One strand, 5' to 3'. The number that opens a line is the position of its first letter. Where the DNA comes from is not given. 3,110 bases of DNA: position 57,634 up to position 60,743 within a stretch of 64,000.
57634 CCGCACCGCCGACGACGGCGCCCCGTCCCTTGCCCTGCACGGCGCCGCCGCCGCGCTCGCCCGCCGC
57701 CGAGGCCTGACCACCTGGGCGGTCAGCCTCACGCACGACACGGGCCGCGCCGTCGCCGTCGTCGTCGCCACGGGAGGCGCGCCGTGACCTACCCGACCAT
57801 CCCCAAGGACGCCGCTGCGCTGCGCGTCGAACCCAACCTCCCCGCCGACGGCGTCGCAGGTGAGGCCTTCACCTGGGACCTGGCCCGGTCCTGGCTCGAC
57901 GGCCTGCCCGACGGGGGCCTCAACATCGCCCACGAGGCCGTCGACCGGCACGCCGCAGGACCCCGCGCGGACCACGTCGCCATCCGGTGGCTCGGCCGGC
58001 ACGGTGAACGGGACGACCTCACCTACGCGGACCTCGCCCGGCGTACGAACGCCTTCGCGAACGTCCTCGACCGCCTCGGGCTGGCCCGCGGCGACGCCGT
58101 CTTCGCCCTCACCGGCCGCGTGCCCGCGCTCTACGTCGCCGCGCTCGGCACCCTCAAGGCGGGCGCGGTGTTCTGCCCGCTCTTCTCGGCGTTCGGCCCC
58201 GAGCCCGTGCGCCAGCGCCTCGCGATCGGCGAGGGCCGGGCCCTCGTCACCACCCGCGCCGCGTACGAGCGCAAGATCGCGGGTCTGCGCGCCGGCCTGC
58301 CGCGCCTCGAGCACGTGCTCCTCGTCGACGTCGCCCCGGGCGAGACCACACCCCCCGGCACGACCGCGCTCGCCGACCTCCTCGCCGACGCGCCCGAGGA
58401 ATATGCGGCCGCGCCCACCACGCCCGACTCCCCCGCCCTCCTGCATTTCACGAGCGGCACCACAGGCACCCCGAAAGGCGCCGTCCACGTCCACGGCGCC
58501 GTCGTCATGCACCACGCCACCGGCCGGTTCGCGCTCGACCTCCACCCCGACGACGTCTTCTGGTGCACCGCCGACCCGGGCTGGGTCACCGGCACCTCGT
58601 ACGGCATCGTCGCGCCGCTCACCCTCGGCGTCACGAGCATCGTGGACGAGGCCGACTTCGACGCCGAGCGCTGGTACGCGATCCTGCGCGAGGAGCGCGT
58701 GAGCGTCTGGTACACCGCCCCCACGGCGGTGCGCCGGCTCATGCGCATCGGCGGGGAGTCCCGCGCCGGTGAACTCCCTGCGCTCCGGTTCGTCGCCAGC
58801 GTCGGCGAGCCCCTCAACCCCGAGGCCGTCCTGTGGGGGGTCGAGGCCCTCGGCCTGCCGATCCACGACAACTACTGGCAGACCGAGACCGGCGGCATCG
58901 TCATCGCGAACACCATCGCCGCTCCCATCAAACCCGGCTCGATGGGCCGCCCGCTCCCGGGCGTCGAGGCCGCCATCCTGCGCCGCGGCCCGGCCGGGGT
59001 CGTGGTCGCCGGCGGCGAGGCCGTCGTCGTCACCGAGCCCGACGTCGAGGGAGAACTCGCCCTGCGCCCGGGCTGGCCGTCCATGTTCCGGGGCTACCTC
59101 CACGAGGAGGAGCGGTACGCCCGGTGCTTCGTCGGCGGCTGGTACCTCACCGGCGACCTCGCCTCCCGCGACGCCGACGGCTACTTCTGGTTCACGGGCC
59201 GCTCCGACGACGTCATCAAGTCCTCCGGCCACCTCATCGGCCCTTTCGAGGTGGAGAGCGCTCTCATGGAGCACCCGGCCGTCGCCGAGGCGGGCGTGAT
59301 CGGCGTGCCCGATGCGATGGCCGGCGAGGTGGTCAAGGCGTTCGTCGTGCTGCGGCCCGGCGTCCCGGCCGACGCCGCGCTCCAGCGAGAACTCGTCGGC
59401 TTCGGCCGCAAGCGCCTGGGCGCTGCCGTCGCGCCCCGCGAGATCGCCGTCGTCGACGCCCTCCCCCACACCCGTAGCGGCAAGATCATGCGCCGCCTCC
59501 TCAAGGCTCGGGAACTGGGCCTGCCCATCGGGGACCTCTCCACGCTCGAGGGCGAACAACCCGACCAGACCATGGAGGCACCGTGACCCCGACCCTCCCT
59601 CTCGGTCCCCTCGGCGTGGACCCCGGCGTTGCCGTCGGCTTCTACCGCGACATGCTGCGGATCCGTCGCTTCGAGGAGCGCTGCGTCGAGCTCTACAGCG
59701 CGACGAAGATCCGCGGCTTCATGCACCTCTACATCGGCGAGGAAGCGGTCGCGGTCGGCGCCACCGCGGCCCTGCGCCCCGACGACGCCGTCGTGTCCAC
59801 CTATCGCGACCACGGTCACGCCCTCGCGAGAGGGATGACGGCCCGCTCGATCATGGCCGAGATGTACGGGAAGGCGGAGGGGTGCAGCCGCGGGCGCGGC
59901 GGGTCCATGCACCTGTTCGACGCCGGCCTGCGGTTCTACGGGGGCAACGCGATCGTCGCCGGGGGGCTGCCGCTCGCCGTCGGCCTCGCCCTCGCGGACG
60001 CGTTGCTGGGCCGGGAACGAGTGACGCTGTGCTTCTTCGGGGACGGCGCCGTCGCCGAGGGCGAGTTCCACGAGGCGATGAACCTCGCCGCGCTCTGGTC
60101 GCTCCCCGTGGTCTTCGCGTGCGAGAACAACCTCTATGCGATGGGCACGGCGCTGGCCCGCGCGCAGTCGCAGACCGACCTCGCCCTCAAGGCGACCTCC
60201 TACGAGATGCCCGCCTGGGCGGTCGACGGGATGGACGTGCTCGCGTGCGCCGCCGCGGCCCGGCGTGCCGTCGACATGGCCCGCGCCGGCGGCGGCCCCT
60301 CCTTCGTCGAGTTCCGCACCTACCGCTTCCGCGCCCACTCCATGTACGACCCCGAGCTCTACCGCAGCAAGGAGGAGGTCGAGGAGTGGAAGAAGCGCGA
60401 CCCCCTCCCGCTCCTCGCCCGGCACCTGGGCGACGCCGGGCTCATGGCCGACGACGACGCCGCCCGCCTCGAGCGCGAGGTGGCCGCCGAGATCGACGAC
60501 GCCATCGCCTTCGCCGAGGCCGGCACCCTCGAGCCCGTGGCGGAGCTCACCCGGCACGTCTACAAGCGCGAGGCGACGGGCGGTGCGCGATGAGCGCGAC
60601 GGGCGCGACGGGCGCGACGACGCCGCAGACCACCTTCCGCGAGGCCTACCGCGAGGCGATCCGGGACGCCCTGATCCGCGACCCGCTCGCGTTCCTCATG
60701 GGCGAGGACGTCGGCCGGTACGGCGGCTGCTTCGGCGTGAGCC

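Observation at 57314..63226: PDH-like E1alpha/E1beta/E2 operon bracketed by a PPTase, an acetyl-CoA-synthetase-like ligase and a dedicated ACP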

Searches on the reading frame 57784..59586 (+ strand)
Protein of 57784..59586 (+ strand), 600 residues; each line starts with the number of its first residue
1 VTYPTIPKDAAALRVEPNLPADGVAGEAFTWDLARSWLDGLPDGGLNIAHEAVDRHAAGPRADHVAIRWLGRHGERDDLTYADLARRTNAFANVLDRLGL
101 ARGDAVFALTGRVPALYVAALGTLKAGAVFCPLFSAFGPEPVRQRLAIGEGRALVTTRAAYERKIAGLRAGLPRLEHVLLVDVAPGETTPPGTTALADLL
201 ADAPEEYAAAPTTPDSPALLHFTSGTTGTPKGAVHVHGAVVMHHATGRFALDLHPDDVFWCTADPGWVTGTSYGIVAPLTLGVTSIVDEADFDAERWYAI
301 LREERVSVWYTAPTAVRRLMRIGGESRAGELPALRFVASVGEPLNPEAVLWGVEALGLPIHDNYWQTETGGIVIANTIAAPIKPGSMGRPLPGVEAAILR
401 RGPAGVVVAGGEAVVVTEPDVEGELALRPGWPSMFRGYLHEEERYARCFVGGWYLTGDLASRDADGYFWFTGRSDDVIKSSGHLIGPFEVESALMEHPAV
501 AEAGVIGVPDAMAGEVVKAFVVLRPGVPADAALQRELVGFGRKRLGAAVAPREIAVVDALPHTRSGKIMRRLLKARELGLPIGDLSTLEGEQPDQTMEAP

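Call 9: search_protein_families(library=pfam, proteins=[window:57784-59586:+], max_evalue=0.01)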
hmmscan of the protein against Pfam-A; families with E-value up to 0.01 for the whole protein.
window:57784-59586:+ (600 aa): 2 families
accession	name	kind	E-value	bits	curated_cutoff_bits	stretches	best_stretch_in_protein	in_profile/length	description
PF00501.34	AMP-binding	-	1.9e-71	241.3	29.9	1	55-439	3-384/384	AMP-binding enzyme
PF13193.12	AMP-binding_C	-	5e-25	88.7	24.5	1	489-567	1-76/76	AMP-binding enzyme C-terminal domain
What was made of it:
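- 57784..59586 (+): AcsA-type acetate-activating ANL ligase (600 aa). PF00501 + PF13193 (call 9).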

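Call 10: search_protein_families(library=ncbifam, proteins=[window:57784-59586:+], max_evalue=0.001)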
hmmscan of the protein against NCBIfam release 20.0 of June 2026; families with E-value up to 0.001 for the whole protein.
window:57784-59586:+ (600 aa): 106 families (the best 25 are shown)
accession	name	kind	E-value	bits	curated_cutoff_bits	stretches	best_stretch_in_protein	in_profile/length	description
NF003313.0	PRK04319.1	equivalog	2.3e-258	858.2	729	1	9-589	6-573/574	acetate--CoA ligase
NF001208.0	PRK00174.1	subfamily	1.1e-132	443.6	657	1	42-591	73-635/649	acetate--CoA ligase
TIGR02188.1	Ac_CoA_lig_AcsA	equivalog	2.1e-132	442.5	724.95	1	41-591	51-620/629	acetate--CoA ligase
NF047394.1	AcylCoAsynMbcS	equivalog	9.2e-104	347.9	850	1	47-577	13-520/525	acyl-CoA synthetase MbcS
NF004837.0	PRK06187.1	subfamily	1.3e-85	287.6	476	1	55-576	15-521/531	long-chain-fatty-acid--CoA ligase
NF007815.0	PRK10524.1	equivalog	4.5e-82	276.5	955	1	43-591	49-617/629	propionate--CoA ligase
TIGR02262.1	benz_CoA_lig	subfamily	8.4e-75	252.4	375.25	1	47-574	4-506/508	benzoate-CoA ligase family protein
TIGR02316.1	propion_prpE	equivalog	2.6e-73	247.7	827.4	1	43-590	48-615/628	propionate--CoA ligase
NF005714.0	PRK07529.1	subfamily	5.3e-69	233.2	632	1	58-577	40-576/640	acyl-CoA synthetase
NF006181.0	PRK08314.1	subfamily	7.2e-61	206.1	705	1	62-577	38-554/563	long-chain-fatty-acid--CoA ligase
NF053567.1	HBDA_AROS1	equivalog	1.8e-59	201.5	1000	1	44-572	10-514/523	3-hydroxybenzoate--CoA ligase HbdA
NF006182.0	PRK08316.1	subfamily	6.2e-58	196.5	663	1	63-575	26-515/523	fatty acyl-CoA synthetase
NF004808.0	PRK06155.1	equivalog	2.3e-57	194.5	722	1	72-576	41-521/542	ATP-dependent acyl-CoA ligase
NF005801.1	PRK07656.1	equivalog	1.2e-56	192.4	657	1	75-574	23-500/500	FadD3 family acyl-CoA ligase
NF004758.0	PRK06087.1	equivalog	2.8e-56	191.1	736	1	78-574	50-532/548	medium-chain fatty-acid--CoA ligase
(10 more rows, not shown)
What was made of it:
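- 57784..59586 (+): NF003313 acetate-CoA ligase 858 bits against cutoff 729 (call 10).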

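Call 22: find_related_loci(query=window:57784-59583:+, collection=genome_contigs, flank=10000)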
Query window:57784-59583:+ (600 aa) in genome_contigs; peptide patterns used: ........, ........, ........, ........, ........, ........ (x = any residue, [..] = any of these).
599 stretches matched a pattern (row limit reached: there are more); 575 encode a relative of the query (tblastn E <= 1e-3); the best 80 are kept; 80 distinct loci.
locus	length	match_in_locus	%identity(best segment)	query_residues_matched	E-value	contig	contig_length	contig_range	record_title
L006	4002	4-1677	78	38-596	0e+0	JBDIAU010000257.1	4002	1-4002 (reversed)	MAG: Beutenbergiaceae bacterium isolate AS-MICRO-3CA.179 NODE_118754_length_4002_cov_37.969595, whole genome shotgun seq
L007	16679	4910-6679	70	6-592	0e+0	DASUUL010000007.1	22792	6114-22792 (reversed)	MAG TPA_asm: Acidimicrobiia bacterium isolate SMAG_U1788 k141_1556740, whole genome shotgun sequence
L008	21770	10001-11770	67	1-589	0e+0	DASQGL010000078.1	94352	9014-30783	MAG TPA_asm: Candidatus Limnocylindrales bacterium isolate SMAG_U11805 k141_376846, whole genome shotgun sequence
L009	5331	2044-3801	65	1-592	0e+0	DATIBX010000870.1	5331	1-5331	MAG TPA_asm: Pyrinomonadaceae bacterium isolate SMAG_U16301 k141_874419, whole genome shotgun sequence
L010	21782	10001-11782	68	1-592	0e+0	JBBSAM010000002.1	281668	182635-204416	MAG: Acidimicrobiia bacterium isolate La6_maxbin2.368 La6_maxbin2.368_K_3219272_L_281668_cov_76.9891, whole genome shotg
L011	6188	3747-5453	70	16-589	0e+0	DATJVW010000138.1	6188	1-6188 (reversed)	MAG TPA_asm: Burkholderiales bacterium isolate SMAG_U15083 k141_3168898, whole genome shotgun sequence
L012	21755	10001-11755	66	1-589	0e+0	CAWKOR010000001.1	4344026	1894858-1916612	MAG: uncultured delta proteobacterium isolate MFD04944.bin.1.36 genome assembly, contig: contig_15114, whole genome shot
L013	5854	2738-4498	65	1-591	0e+0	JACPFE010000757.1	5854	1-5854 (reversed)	MAG: Deltaproteobacteria bacterium isolate NC_groundwater_353_Ag_B-0.1um_57_11 GD18-4_B1_scaffold_1943634, whole genome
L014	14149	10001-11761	69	3-589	0e+0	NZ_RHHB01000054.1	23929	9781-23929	Agromyces tardus strain SJ-23 Scaffold54, whole genome shotgun sequence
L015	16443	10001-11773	65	1-589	0e+0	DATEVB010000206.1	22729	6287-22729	MAG TPA_asm: Acidimicrobiia bacterium isolate SMAG_U8356 k141_694866, whole genome shotgun sequence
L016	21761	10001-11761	68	1-591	0e+0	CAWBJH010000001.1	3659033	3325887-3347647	MAG: uncultured delta proteobacterium isolate MFD03323.bin.1.18 genome assembly, contig: contig_33361, whole genome shot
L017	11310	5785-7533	67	1-592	0e+0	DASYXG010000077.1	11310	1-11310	MAG TPA_asm: Stellaceae bacterium isolate SMAG_U6302 k141_814108, whole genome shotgun sequence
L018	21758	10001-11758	68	3-589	0e+0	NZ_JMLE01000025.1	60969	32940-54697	Arthrobacter sp. UNC362MFTsu5.1 BS38DRAFT_scaffold00025.25_C, whole genome shotgun sequence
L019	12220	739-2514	64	1-600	0e+0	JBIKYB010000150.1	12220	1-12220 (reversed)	MAG: Prosthecobacter sp. isolate ME2015-10-10_3300044731_group6_bin110 Rohwer_bin2784_scaffold_4638_c1, whole genome sho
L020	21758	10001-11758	64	1-591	0e+0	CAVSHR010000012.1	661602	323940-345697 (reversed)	MAG: uncultured delta proteobacterium isolate MFD05684.bin.2.48 genome assembly, contig: contig_745, whole genome shotgu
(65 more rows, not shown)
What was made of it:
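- Present in Nitrospira, Planctomycetota, Binatia and others with unrelated flanks (call 22).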

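Call 32: search_solved_structures(query=window:57784-59583:+, max_evalue=1e-30, show_alignments=2)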
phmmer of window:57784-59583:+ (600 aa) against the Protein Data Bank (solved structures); distinct sequences matched with E-value up to 1e-30: 52.
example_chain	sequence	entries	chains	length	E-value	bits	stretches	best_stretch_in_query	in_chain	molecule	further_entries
9g79_B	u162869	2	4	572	1.9e-146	492.5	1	28-589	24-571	Acetyl-coenzyme A synthetase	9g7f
8rpk_A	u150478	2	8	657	3.5e-113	382.6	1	35-589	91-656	Acetate--CoA ligase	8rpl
7mmz_A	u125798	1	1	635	3.7e-99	336.3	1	43-591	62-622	Acetyl-coenzyme A synthetase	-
5u2a_A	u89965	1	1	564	4.1e-99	336.1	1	32-577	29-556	AMP-dependent synthetase and ligase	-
11km_A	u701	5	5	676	4.3e-98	332.7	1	41-589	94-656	Acetyl-coenzyme A synthetase | Probable acetyl-coenzyme A synthetase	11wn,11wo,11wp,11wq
2p2f_A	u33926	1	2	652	4e-96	326.2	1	41-588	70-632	Acetyl-coenzyme A synthetase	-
5jrh_A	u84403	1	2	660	4.2e-96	326.2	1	41-588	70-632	Acetyl-coenzyme A synthetase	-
2p2m_A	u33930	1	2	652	5.2e-96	325.8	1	41-588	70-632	Acetyl-coenzyme A synthetase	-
2p2b_A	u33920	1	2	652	1.6e-95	324.2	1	41-588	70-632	Acetyl-coenzyme A synthetase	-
2p2q_A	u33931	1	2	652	2e-95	323.9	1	41-588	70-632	Acetyl-coenzyme A synthetase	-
2p20_A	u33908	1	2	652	3.2e-95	323.3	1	41-588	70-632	Acetyl-coenzyme A synthetase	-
1pg3_A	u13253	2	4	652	3.3e-95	323.2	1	41-588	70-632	acetyl-CoA synthetase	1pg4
2p2j_A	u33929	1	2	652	3.7e-95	323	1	41-588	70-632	Acetyl-coenzyme A synthetase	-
7kq6_A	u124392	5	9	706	7.7e-95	322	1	43-589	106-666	Acetyl-coenzyme A synthetase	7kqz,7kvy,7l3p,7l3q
7kcp_A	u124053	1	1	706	1.8e-94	320.8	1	43-589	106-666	Acetyl-coenzyme A synthetase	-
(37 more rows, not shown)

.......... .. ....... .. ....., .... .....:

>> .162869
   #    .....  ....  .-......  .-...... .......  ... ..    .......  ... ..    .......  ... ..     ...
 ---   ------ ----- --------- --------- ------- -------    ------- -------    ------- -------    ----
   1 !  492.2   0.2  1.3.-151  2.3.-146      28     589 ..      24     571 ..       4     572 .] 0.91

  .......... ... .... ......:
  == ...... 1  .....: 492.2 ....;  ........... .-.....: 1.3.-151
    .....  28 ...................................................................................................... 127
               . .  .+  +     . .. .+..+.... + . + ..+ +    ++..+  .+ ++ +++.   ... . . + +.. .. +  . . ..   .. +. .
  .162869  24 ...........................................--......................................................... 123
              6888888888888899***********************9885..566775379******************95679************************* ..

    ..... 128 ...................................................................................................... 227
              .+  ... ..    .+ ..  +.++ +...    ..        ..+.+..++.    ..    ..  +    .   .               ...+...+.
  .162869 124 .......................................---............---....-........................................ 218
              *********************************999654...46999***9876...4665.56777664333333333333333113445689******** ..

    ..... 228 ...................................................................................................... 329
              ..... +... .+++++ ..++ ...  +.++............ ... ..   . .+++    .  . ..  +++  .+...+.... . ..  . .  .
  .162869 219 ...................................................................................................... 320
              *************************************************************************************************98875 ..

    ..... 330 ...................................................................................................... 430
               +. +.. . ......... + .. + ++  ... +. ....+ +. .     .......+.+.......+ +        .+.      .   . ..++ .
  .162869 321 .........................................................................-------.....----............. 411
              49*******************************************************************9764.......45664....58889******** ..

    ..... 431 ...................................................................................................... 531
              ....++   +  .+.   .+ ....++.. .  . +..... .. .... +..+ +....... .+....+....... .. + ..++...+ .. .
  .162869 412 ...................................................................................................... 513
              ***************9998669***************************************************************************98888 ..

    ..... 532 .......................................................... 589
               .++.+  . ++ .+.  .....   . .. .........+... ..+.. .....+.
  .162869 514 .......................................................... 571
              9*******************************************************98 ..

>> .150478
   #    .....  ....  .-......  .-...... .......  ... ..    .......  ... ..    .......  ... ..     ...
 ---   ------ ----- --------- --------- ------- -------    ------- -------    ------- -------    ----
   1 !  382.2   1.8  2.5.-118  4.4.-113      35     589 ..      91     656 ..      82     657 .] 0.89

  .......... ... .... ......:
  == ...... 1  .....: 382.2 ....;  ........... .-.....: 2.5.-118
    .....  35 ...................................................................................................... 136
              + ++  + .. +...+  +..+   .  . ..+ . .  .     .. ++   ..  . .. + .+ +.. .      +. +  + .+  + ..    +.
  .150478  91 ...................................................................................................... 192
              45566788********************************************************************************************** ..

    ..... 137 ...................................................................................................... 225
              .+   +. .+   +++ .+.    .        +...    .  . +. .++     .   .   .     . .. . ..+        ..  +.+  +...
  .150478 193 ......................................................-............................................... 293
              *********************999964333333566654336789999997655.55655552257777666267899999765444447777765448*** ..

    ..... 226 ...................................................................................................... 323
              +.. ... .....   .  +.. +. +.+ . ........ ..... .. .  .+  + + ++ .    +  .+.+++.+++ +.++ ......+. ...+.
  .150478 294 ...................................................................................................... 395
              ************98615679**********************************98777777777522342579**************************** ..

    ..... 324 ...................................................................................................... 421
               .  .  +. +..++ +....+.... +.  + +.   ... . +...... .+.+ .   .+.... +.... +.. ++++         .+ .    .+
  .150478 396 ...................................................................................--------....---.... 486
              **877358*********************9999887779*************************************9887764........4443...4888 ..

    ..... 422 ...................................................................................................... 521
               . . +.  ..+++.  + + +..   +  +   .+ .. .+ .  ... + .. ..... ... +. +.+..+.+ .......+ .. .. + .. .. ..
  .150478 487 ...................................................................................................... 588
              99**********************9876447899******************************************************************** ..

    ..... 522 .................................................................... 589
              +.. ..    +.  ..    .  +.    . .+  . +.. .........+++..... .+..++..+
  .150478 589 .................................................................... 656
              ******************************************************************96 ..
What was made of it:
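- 57784..59586 (+): About 55% identical to the solved 572-aa AcsA 9g79 (call 32).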

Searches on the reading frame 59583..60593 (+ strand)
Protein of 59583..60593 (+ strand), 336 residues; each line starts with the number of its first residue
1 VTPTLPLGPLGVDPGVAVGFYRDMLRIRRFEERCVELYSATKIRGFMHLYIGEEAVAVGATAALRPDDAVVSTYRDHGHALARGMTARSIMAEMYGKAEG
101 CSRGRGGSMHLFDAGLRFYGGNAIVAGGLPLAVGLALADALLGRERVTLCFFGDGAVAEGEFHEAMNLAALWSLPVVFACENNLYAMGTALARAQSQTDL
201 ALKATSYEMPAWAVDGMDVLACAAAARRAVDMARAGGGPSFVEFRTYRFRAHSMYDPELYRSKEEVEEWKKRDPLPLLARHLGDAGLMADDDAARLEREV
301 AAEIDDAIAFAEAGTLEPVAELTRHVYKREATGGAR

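Call 9: search_protein_families(library=pfam, proteins=[window:59583-60593:+], max_evalue=0.01)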
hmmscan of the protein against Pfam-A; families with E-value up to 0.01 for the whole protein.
window:59583-60593:+ (336 aa): 4 families
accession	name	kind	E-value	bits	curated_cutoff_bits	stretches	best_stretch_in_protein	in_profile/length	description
PF00676.26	E1_dh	-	1.8e-90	303.4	22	1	23-313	2-293/300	Dehydrogenase E1 component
PF02775.26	TPP_enzyme_C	-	0.00042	20.6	21.9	1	119-243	24-150/151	Thiamine pyrophosphate enzyme, C-terminal TPP binding domain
PF00456.26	Transketolase_N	-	0.00071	19.1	22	1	146-246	145-243/334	Transketolase, thiamine diphosphate binding domain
PF13292.11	DXP_synthase_N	-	0.0042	16.8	21.2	1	129-177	117-165/274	1-deoxy-D-xylulose-5-phosphate synthase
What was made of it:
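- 59583..60593 (+): E1 alpha, ThDP-binding subunit, PDH type (336 aa). PF00676 E=1.8e-90 (call 9).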

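Call 10: search_protein_families(library=ncbifam, proteins=[window:59583-60593:+], max_evalue=0.001)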
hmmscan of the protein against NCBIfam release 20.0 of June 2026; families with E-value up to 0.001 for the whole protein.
window:59583-60593:+ (336 aa): 4 families
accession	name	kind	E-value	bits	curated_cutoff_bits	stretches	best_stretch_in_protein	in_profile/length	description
TIGR03182.1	PDH_E1_alph_y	equivalog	1.4e-135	451.3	393.85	1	18-328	5-315/315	pyruvate dehydrogenase (acetyl-transferring) E1 component subunit alpha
TIGR03181.1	PDH_E1_alph_x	equivalog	8.3e-83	278.1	411.35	1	17-329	26-329/341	pyruvate dehydrogenase (acetyl-transferring) E1 component subunit alpha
NF004559.0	PRK05899.2-5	equivalog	2e-10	39.6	488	1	128-232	131-236/627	transketolase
NF008907.0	PRK12270.1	equivalog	0.00036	18.4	878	1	147-310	662-830/1241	multifunctional oxoglutarate decarboxylase/oxoglutarate dehydrogenase thiamine pyrophosphate-binding subunit/dihydrolipoyllysine-residue suc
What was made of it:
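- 59583..60593 (+): TIGR03182 PDH_E1_alph_y 451 bits against cutoff 394 (call 10).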

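Call 82: search_solved_structures(query=window:59583-60590:+, max_evalue=1e-30, show_alignments=0)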
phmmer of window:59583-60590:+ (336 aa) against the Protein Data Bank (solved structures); distinct sequences matched with E-value up to 1e-30: 28.
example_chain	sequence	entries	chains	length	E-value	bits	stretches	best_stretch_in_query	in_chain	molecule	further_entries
3exf_A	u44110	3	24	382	4e-79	269.5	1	18-330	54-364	Pyruvate dehydrogenase E1 component subunit alpha, somatic form, mitochondrial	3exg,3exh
1ni4_A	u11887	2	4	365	9.4e-79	268.2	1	18-330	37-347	Pyruvate dehydrogenase E1 component: Alpha subunit | Pyruvate dehydrogenase E1 component subunit alpha, somatic form, mitochondrial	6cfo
3exe_A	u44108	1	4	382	1.1e-78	268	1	18-330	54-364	Pyruvate dehydrogenase E1 component subunit alpha, somatic form, mitochondrial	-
6cer_A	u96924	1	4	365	2.5e-78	266.9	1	18-330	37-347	Pyruvate dehydrogenase E1 component subunit alpha, somatic form, mitochondrial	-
2ozl_A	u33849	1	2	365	3.4e-78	266.4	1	18-330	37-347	Pyruvate dehydrogenase E1 component alpha subunit, somatic form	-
3exi_A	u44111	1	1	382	3.9e-78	266.2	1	18-330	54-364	Pyruvate dehydrogenase E1 component subunit alpha, somatic form, mitochondrial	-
1um9_A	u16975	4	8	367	1.4e-53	185.5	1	18-318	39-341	2-oxo acid dehydrogenase alpha subunit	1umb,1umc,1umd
1dtw_A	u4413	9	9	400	9e-36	127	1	20-299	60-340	BRANCHED-CHAIN ALPHA-KETO ACID DEHYDROGENASE ALPHA SUBUNIT | 2-OXOISOVALERATE DEHYDROGENASE ALPHA SUBUNIT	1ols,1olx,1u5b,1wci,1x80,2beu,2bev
2bff_A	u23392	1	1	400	1.7e-35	126.1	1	20-299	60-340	2-OXOISOVALERATE DEHYDROGENASE ALPHA SUBUNIT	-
1x7y_A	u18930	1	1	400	2.1e-35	125.8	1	20-299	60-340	2-oxoisovalerate dehydrogenase alpha subunit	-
1x7w_A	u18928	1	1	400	2.7e-35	125.4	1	20-299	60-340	2-oxoisovalerate dehydrogenase alpha subunit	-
1x7x_A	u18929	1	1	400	2.8e-35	125.4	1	20-299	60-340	2-oxoisovalerate dehydrogenase alpha subunit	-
1x7z_A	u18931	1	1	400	2.8e-35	125.4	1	20-299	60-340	2-oxoisovalerate dehydrogenase alpha subunit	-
2j9f_A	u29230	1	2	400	4.5e-35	124.7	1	20-299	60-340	2-OXOISOVALERATE DEHYDROGENASE ALPHA SUBUNIT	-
1olu_A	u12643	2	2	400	8.1e-35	123.9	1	20-299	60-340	2-OXOISOVALERATE DEHYDROGENASE ALPHA SUBUNIT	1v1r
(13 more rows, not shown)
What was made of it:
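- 59583..60593 (+): Best PDB match is human PDH E1alpha at 269 bits, against about 127 for BCKDH (call 82).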
